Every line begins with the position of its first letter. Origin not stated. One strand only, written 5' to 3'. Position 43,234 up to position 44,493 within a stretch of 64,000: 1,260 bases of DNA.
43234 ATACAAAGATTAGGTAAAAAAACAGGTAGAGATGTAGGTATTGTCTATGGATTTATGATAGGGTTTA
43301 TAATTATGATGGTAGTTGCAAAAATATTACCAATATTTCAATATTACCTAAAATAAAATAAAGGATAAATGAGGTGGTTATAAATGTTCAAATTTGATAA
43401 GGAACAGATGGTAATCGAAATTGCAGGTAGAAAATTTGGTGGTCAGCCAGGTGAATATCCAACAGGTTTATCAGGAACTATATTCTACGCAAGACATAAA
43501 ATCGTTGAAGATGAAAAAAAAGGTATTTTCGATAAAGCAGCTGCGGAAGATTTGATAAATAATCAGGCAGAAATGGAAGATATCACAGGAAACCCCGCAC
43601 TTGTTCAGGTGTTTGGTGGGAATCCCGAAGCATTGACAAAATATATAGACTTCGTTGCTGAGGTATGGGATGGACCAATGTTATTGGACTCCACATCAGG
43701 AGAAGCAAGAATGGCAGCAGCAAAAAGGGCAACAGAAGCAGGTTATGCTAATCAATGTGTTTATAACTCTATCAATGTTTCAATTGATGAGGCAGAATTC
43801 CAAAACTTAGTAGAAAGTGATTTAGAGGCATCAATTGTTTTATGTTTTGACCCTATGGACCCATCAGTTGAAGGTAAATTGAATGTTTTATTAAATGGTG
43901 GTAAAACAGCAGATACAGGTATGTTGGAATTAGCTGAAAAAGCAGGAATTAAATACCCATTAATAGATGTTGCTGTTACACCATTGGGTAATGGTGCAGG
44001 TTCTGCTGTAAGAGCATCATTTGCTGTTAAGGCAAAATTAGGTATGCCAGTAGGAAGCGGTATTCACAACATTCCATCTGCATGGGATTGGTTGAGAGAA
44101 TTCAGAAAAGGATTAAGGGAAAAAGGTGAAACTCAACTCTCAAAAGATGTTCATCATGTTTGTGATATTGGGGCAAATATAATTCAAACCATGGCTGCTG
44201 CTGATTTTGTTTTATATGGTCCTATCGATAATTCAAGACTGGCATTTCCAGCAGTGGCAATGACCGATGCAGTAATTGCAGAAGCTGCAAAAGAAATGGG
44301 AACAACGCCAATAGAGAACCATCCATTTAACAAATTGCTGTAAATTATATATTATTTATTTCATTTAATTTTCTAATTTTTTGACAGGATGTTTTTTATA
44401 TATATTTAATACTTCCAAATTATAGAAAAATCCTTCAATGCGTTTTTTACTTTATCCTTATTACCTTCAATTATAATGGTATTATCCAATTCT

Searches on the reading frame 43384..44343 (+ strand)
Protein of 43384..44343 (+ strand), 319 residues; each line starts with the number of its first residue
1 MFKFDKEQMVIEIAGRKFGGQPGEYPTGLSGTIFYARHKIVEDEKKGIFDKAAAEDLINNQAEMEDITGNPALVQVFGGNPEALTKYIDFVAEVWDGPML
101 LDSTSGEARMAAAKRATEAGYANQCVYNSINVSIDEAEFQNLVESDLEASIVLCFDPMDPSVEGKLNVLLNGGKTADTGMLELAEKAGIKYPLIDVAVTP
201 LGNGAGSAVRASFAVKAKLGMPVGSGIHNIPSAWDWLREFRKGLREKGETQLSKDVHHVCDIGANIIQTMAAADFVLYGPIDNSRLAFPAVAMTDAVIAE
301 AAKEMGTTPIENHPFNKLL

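Call 70: find_encoding_contigs(protein=window:43384-44343:+, flank=10000, max_places=4)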
Protein window:43384-44343:+ (319 aa): 4 contigs read that carry it; 2 places shown.
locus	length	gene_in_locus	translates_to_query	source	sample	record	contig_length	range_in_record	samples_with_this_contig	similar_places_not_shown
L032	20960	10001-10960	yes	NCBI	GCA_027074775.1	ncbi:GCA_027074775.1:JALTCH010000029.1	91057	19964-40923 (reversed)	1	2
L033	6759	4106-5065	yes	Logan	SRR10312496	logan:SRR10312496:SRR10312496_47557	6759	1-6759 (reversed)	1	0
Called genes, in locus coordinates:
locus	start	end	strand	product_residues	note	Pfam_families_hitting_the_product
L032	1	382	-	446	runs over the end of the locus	PF04055:Radical_SAM, PF19238:Radical_SAM_2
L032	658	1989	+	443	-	PF02783:MCR_beta_N, PF02241:MCR_beta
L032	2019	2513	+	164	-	PF02505:MCR_D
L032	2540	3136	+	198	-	PF04609:MCR_C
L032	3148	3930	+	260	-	PF02240:MCR_gamma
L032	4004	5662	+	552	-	PF02745:MCR_alpha_N, PF02249:MCR_alpha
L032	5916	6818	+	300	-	PF04206:MtrE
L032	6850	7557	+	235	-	PF04207:MtrD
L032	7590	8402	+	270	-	PF04211:MtrC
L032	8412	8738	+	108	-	PF05440:MtrB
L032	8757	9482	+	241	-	PF04208:MtrA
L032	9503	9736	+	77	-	PF09472:MtrF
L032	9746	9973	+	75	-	PF04210:MtrG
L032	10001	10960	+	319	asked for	PF02007:MtrH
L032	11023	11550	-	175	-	PF23100:DUF2096_N, PF09869:KH_DUF2096_C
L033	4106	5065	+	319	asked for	PF02007:MtrH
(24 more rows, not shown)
